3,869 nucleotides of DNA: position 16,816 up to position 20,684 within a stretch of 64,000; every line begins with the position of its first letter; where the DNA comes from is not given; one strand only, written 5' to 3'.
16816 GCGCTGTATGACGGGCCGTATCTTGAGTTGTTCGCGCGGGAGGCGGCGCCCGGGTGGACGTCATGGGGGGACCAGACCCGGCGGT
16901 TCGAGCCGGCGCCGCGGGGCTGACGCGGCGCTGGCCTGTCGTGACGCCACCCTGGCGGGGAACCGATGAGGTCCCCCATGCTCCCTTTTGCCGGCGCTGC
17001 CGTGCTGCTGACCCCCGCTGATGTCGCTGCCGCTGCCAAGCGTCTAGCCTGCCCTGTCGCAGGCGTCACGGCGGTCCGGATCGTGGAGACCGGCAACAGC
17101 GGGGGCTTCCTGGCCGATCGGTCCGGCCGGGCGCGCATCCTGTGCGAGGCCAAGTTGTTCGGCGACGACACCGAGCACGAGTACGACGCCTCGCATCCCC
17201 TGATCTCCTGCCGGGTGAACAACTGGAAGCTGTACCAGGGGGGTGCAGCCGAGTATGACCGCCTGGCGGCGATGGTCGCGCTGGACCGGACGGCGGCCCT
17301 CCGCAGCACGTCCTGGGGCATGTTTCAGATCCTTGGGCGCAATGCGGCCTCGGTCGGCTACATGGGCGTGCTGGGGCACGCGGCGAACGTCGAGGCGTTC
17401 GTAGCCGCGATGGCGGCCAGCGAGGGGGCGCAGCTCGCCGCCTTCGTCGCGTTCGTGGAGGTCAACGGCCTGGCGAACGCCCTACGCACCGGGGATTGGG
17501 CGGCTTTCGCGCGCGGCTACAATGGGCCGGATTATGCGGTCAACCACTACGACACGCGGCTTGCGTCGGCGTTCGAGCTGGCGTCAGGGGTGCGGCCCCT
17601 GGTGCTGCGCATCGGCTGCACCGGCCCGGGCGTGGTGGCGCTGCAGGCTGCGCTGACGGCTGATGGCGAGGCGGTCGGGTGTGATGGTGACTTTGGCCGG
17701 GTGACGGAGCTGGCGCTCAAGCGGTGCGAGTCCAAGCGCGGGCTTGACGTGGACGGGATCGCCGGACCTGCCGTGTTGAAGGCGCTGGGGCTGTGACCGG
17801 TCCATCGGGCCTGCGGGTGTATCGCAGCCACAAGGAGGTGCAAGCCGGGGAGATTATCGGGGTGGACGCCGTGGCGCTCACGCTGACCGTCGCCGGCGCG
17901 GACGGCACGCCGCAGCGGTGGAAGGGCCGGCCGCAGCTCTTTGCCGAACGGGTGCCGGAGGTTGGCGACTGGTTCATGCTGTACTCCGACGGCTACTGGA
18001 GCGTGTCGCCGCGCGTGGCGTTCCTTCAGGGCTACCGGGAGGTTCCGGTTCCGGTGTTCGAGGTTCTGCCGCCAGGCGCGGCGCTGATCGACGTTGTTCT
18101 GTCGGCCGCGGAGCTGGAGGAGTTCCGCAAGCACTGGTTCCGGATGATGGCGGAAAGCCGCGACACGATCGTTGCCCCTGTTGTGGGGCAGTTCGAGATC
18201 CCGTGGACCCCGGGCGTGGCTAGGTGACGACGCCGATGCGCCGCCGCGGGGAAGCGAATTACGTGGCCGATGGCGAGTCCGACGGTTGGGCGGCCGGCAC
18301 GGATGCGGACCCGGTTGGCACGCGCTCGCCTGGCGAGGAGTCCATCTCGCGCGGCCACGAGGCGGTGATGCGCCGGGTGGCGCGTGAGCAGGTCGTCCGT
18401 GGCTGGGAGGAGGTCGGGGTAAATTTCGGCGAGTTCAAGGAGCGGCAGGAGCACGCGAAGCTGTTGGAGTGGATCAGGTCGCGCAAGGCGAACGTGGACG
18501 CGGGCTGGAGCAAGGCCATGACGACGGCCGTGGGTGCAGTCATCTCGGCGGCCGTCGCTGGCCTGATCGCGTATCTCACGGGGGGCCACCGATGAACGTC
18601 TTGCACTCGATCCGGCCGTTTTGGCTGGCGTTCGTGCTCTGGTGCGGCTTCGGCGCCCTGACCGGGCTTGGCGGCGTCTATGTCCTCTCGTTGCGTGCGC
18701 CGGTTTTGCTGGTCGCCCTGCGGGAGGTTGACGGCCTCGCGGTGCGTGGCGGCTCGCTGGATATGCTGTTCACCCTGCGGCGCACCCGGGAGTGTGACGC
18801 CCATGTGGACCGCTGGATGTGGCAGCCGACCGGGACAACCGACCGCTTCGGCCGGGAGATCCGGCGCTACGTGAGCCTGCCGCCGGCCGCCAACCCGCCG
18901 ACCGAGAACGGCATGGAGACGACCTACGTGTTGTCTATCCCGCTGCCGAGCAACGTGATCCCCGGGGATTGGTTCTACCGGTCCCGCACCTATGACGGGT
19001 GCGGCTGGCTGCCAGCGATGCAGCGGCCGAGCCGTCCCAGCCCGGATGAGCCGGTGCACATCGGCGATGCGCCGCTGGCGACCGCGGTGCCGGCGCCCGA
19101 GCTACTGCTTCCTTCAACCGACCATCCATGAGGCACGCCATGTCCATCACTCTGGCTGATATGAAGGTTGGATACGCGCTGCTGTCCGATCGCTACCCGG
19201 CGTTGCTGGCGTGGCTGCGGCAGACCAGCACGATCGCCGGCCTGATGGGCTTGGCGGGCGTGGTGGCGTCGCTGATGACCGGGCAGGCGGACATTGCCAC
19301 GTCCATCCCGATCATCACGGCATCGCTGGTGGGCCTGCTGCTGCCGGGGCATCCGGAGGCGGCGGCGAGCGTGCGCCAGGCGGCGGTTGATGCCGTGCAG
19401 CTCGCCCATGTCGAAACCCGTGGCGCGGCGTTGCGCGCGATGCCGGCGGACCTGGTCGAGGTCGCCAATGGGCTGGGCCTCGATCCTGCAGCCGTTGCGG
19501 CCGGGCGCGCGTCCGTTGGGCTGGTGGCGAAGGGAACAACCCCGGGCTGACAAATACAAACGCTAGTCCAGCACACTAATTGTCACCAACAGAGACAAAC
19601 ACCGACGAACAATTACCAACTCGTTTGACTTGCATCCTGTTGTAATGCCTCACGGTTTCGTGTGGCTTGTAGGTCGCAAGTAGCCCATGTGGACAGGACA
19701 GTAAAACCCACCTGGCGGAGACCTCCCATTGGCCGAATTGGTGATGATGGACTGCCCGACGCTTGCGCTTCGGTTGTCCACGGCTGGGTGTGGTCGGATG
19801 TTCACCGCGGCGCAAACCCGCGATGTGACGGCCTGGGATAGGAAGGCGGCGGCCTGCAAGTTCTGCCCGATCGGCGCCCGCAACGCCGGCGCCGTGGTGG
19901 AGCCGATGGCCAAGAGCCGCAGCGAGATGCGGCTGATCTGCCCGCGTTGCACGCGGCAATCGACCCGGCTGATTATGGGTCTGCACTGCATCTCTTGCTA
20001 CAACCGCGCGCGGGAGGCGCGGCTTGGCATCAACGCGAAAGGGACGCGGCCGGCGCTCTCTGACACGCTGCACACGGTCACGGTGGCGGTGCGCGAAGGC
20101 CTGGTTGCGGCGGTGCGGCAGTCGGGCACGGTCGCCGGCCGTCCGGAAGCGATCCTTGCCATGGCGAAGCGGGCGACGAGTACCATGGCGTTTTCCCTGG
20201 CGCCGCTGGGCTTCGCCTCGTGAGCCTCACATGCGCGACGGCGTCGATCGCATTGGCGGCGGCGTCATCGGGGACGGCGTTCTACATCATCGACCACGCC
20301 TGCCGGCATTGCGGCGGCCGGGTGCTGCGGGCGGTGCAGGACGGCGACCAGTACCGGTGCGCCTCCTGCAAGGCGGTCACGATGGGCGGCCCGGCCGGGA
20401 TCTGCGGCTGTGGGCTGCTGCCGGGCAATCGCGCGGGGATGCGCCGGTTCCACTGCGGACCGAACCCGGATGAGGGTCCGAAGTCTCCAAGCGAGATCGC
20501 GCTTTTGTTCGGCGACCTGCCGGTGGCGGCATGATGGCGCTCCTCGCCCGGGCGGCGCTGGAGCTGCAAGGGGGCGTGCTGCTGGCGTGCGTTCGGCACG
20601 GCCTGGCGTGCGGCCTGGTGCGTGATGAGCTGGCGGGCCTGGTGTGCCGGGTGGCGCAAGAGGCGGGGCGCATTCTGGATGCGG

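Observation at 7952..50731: A 23-nt box, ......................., ends exactly at the ATG of five unrelated late genes and has three further variants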

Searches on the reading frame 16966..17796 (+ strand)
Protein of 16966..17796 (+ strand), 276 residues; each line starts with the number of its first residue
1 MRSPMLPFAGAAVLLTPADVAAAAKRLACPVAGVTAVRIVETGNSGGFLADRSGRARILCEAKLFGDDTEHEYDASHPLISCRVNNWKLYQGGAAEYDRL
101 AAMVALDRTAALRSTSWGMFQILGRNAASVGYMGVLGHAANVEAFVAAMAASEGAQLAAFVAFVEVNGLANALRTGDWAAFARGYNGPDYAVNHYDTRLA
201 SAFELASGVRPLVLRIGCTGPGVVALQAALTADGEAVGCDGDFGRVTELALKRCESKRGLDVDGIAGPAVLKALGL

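Call 9: search_protein_families(library=pfam, proteins=[window:16966-17796:+], max_evalue=0.01)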
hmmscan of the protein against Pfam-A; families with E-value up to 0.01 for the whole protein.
window:16966-17796:+ (276 aa): 2 families
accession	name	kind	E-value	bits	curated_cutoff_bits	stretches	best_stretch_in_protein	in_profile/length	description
PF11860.13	Muramidase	-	2.7e-47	161.7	22.3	1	31-204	2-172/175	N-acetylmuramidase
PF01471.23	PG_binding_1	-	1.2e-09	38.6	23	1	219-274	1-57/57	Putative peptidoglycan binding domain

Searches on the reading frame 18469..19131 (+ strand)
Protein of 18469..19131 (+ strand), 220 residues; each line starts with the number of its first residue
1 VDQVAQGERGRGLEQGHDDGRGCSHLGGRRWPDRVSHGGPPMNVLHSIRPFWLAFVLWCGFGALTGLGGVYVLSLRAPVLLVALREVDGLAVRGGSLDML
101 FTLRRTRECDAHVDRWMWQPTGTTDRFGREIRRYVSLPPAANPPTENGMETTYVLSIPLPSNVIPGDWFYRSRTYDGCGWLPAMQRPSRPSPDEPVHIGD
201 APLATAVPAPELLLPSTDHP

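Call 35: search_protein_families(library=pfam, proteins=[window:18469-19131:+], max_evalue=0.1)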
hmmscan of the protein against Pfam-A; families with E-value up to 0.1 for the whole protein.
window:18469-19131:+ (220 aa): 0 families

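Call 36: search_protein_families(library=phrogs, proteins=[window:18469-19131:+], max_evalue=0.01)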
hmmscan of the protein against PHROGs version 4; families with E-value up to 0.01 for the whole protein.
window:18469-19131:+ (220 aa): 0 families

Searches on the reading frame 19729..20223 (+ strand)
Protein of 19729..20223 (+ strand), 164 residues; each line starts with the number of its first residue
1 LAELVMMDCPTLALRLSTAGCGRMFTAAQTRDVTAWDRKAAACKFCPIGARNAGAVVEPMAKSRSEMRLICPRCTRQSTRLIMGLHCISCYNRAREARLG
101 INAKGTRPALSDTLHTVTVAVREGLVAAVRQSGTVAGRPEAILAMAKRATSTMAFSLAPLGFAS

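Call 35: search_protein_families(library=pfam, proteins=[window:19729-20223:+], max_evalue=0.1)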
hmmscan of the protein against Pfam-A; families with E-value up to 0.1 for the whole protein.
window:19729-20223:+ (164 aa): 0 families

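Call 36: search_protein_families(library=phrogs, proteins=[window:19729-20223:+], max_evalue=0.01)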
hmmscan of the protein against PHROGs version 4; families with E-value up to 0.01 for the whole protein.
window:19729-20223:+ (164 aa): 0 families

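Call 37: find_homologous_proteins(query=window:19729-20223:+, max_evalue=0.001)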
Query window:19729-20223:+ (164 aa): 9 proteins with E <= 0.001 among 237 candidates.
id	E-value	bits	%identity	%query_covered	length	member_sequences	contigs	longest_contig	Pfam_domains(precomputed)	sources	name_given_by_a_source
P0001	3.0e-84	298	100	86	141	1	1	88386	-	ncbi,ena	-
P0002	1.1e-57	212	64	97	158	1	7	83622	-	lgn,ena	-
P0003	1.8e-47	179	56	100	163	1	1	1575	-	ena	-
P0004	1.6e-39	153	53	94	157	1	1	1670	-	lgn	-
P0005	7.5e-39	151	52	99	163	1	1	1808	-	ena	-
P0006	2.7e-29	120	42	98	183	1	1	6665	-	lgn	-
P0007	8.3e-29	118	45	93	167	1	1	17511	-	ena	-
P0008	3.2e-25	107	45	87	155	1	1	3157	-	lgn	-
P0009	2.2e-23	101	41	91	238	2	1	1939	-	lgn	-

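Call 38: find_encoding_contigs(protein=P0002, flank=10000, max_places=3)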
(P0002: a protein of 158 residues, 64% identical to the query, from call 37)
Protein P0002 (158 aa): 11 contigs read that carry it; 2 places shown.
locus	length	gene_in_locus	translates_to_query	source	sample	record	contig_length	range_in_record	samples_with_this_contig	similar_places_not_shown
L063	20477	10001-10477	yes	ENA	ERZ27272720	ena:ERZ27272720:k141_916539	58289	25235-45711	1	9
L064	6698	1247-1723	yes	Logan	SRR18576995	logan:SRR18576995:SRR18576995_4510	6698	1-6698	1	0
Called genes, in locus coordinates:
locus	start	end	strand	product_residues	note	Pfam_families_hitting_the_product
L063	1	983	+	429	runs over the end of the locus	-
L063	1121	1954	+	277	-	-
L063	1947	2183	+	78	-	-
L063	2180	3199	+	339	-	-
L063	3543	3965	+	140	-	PF06147:DUF968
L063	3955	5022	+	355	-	-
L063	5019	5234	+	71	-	-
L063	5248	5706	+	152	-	-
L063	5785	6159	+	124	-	-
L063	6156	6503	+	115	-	-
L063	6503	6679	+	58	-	-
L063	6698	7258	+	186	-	PF05063:MT-A70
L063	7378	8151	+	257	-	PF11860:Muramidase, PF01471:PG_binding_1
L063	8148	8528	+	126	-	-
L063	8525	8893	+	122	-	-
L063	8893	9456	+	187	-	-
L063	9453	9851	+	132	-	-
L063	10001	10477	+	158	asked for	-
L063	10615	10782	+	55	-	-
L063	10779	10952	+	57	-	-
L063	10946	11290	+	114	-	PF00486:Trans_reg_C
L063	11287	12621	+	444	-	PF01555:N6_N4_Mtase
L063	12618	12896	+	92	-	-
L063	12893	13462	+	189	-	PF18894:PhageMetallopep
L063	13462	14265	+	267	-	-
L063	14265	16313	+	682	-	PF05876:GpA_ATPase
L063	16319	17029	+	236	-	-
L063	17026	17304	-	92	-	-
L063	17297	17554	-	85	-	-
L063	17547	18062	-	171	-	-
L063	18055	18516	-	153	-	-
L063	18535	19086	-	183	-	-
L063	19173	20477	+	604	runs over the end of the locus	PF04860:Phage_portal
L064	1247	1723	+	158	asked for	-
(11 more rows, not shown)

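Call 39: find_encoding_contigs(protein=P0001, flank=10000, max_places=2)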
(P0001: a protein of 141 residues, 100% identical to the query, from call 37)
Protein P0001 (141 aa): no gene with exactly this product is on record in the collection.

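Call 46: search_protein_families(library=pfam, proteins=[L063:10615-10782:+, L063:10779-10952:+, L063:10946-11290:+], max_evalue=0.1)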
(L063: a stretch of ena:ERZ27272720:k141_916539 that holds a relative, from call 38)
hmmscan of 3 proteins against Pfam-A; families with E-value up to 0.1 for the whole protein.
L063:10615-10782:+ (55 aa): 0 families

L063:10779-10952:+ (57 aa): 0 families

L063:10946-11290:+ (114 aa): 1 family
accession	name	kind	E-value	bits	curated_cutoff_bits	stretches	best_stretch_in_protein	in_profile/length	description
PF00486.34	Trans_reg_C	-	3.1e-14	53.2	26.2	1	22-96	2-76/77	Transcriptional regulatory protein, C terminal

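Call 67: search_dna_similar(query=window:19744-20223:+, collection=phages, mode=protein, max_evalue=0.001, max_rows=40)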
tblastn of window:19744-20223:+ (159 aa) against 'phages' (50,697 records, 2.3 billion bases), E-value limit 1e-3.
Records with a match: 10; places in all: 10; records where one place covers at least 80% of the query: 9.
Best place of each record, by identity: <60% 10.
By first word of the organism name: Pseudomonas 3; Bordetella 2; Enterobacter 1; Escherichia 1; Aeromonas 1; Yersinia 1; Morganella 1.
By host as written in the record: Pseudomonas putida 2; Bordetella bronchiseptica 4715 2; Enterobacter sp. 1; Escherichia coli 1; Aeromonas hydrophila 1; Pseudomonas syringae 7C 1; Yersinia enterocolitica serotype O:8 1; Morganella sp. 1.
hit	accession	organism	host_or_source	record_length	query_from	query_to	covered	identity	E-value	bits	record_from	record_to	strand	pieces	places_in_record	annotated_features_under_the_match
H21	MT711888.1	Pseudomonas phage Dolphis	Pseudomonas putida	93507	1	151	95%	35.1%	6e-14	74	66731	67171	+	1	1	hypothetical protein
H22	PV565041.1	Pseudomonas phage Jeremy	Pseudomonas putida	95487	1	151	95%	35.1%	6e-14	74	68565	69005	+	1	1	hypothetical protein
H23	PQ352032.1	Enterobacter phage phiT5282EW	Enterobacter sp.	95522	1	152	96%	33.8%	2e-9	61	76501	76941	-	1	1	hypothetical protein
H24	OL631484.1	Escherichia phage ECML-606-1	Escherichia coli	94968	1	152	96%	33.8%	3e-9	60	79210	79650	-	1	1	hypothetical protein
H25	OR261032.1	Aeromonas phage ST4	Aeromonas hydrophila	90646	1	159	100%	31.1%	1e-11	67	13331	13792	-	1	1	hypothetical protein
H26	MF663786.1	Bordetella phage vB_BbrM_PHB04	Bordetella bronchiseptica 4715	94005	4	152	94%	32.2%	7e-12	68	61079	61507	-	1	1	hypothetical protein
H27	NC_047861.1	Bordetella phage vB_BbrM_PHB04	Bordetella bronchiseptica 4715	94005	4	152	94%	32.2%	7e-12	68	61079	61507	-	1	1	hypothetical protein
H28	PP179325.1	Pseudomonas phage Touem01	Pseudomonas syringae 7C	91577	1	152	96%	30.9%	2e-11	67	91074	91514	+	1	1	hypothetical protein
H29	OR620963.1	Yersinia phage fHe-Yen8-01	Yersinia enterocolitica serotype O:8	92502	1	152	96%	30.9%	1e-9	61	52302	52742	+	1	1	hypothetical protein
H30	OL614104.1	Morganella phage Mecenats66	Morganella sp.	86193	4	118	72%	36.8%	1e-12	70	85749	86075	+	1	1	hypothetical protein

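Call 68: predict_structure(alignment_id=A1)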
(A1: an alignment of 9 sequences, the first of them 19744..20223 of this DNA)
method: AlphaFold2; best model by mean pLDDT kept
length: 159 residues; sequences in the alignment: 9
mean_pLDDT: 87.9   pTM: 0.69
mean pLDDT of the five models: 87.9, 87.3, 86.7, 85.7, 85.6
residues with pLDDT >= 90: 82; 70-90: 71; 50-70: 5; < 50: 1
segments of 3 or more residues with pLDDT < 50: none
pLDDT, mean of each block of 10 residues (from residue 1): 90 94 84 87 93 83 91 89 95 94 93 86 86 91 84 63
secondary structure, 60 per line:
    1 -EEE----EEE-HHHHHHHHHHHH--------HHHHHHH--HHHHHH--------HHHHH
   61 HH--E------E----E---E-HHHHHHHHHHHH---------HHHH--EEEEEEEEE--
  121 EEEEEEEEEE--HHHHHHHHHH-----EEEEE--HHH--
elements in order: E2-4 E9-11 H13-24 H33-39 H42-47 H56-62 H83-94 H104-107 E110-118 E121-130 H133-142 E148-152

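Call 72: fold_search(model_id=the predicted structure, library=pdb)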
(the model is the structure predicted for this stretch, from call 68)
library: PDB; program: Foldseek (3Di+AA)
matches with E <= 10: 107; with E <= 0.001: 0
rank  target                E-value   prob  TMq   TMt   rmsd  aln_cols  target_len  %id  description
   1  7dkk_A                1.1e+00  0.09  0.15  0.23   9.5        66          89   18  De novo design protein XM2H (released 2021-12-08)
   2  7dko_A                1.1e+00  0.08  0.14  0.22   9.6        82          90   18  De novo design protein AM2M (released 2021-12-08)
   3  8xy8                  1.9e+00  0.09  0.12  0.06   9.9        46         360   22  a beta-lactamase - AmpC (released 2025-01-22)
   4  7w3u_A                2.2e+00  0.02  0.16  0.09  19.8       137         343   15  USP34 catalytic domain in complex with UbPA (released 2022-06-01)
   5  6skf_Ai               2.7e+00  0.03  0.15  0.12  14.6       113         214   11  Cryo-EM Structure of T. kodakarensis 70S ribosome (released 2020-07-29)
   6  8y17_A                3.0e+00  0.01  0.11  0.09  16.4       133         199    8  Crystal structure of a mutant Staphylococcus equorum manganese superoxide dismutase T89C and N187C (released 2025-01-29)
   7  9gxp_A                3.4e+00  0.03  0.15  0.05  17.2       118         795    6  C. thermocellum UvrA in complex with DNA with an abasic site (basal conformation) (released 2025-12-24)
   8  1x5z_MODEL_1_A        3.4e+00  0.03  0.13  0.16  10.2        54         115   20  Solution structure of the fibronectin type-III domain of human protein tyrosine phosphatase, receptor type, D  (released 2005-11-17)
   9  7w6w_A                3.4e+00  0.02  0.13  0.11  16.2       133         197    7  Crystal structure of a mutant Staphylococcus equorum manganese superoxide dismutase L169W (released 2022-12-07)
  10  7zhg_H                3.4e+00  0.01  0.12  0.10  14.9       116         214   11  High-resolution cryo-EM structure of Pyrococcus abyssi 30S ribosomal subunit bound to mRNA and initiator tRNA anticodo (released 2022-06-29)
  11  8y17_B                3.4e+00  0.01  0.11  0.09  16.6       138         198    9  Crystal structure of a mutant Staphylococcus equorum manganese superoxide dismutase T89C and N187C (released 2025-01-29)
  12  6sw9_H                3.6e+00  0.02  0.15  0.11  14.2       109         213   14  IC2A model of cryo-EM structure of a full archaeal ribosomal translation initiation complex devoid of aIF1 in P. abyss (released 2020-02-19)
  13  3mfi_A                3.8e+00  0.02  0.16  0.07  14.8       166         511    9  DNA Polymerase Eta in Complex With a cis-syn Thymidine Dimer (released 2010-06-23)
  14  3ihp_B                4.1e+00  0.03  0.19  0.06  19.2       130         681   10  Covalent Ubiquitin-Usp5 Complex (released 2009-12-29)
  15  1t94_B                4.1e+00  0.02  0.16  0.08  14.2       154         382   13  Crystal structure of the catalytic core of human DNA polymerase kappa (released 2004-08-31)
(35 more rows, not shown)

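Call 77: list_cluster_members(proteins=[P0001])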
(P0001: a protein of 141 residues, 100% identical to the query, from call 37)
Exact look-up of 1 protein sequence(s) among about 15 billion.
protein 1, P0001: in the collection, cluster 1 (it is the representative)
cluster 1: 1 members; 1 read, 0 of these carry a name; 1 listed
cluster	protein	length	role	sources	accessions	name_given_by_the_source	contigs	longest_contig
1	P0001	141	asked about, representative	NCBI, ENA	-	-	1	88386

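Call 85: find_related_loci(query=A1, collection=viral_contigs, flank=10000)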
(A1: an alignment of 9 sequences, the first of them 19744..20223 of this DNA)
Query A1 (159 aa) in viral_contigs; peptide patterns used: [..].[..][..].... (x = any residue, [..] = any of these).
65 stretches matched a pattern; 33 encode a relative of the query (tblastn E <= 1e-3); 33 distinct loci.
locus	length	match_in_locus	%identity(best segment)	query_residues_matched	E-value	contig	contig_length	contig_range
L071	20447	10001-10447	36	1-151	2e-24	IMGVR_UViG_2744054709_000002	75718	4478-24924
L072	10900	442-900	38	1-154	4e-24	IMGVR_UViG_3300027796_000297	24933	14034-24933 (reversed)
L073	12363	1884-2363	36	1-155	3e-23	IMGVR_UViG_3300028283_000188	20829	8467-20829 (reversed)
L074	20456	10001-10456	38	1-151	2e-23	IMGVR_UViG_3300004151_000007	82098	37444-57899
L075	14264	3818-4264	37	1-150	3e-23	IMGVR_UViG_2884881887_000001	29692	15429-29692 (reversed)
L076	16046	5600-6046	36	1-151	2e-24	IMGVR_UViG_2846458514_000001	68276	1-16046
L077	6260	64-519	33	1-157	4e-19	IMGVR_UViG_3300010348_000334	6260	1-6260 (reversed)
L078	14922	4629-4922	43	1-103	4e-19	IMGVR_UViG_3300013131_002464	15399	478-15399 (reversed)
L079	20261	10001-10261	46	11-103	1e-18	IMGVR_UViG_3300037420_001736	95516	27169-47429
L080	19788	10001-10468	34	2-156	2e-18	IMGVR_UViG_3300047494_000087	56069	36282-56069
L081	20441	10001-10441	32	1-153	5e-17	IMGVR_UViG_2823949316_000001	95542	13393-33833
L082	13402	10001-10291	47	1-103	4e-20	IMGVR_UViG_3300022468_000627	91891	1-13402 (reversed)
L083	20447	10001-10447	33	4-150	2e-15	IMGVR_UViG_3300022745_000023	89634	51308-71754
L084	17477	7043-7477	34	4-152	1e-15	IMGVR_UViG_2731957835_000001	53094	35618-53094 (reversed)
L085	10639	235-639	36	1-131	1e-14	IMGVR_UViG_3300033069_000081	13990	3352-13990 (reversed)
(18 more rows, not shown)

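Call 92: search_solved_structures(query=A1, max_evalue=10)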
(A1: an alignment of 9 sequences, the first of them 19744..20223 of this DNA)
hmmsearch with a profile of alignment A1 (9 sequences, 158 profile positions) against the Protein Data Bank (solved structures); distinct sequences matched with E-value up to 10: 1.
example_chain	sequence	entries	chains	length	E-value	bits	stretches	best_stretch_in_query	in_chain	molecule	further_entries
1x4k_A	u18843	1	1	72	1.3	12.3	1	34-89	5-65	Skeletal muscle LIM-protein 3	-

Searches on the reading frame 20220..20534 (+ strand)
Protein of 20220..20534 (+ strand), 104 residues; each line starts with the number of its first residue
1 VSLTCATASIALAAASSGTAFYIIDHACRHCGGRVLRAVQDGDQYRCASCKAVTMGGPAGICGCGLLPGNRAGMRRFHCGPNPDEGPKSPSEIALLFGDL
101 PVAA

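Call 35: search_protein_families(library=pfam, proteins=[window:20220-20534:+], max_evalue=0.1)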
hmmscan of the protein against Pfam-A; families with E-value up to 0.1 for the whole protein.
window:20220-20534:+ (104 aa): 5 families
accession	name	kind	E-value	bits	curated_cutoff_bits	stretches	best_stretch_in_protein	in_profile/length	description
PF24458.1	DUF7573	-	7.6e-05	23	30.2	1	25-52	11-38/39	Domain of unknown function (DUF7573)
PF12760.12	Zn_ribbon_IS1595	-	0.00023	21.5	25.4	1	26-52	19-45/46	Transposase zinc-ribbon domain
PF12172.15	zf-ChsH2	-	0.0049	17.1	23.2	1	18-36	18-36/37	ChsH2, rubredoxin-like zinc ribbon domain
PF14803.11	Zn_ribbon_Nudix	-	0.0052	17.1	25.6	1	28-53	3-31/34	Nudix N-terminal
PF25122.1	DUF7815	-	0.021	15.1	25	0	28-40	5-17/27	Domain of unknown function (DUF7815)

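Call 36: search_protein_families(library=phrogs, proteins=[window:20220-20534:+], max_evalue=0.01)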
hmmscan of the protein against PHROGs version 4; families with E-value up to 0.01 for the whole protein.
window:20220-20534:+ (104 aa): 0 families
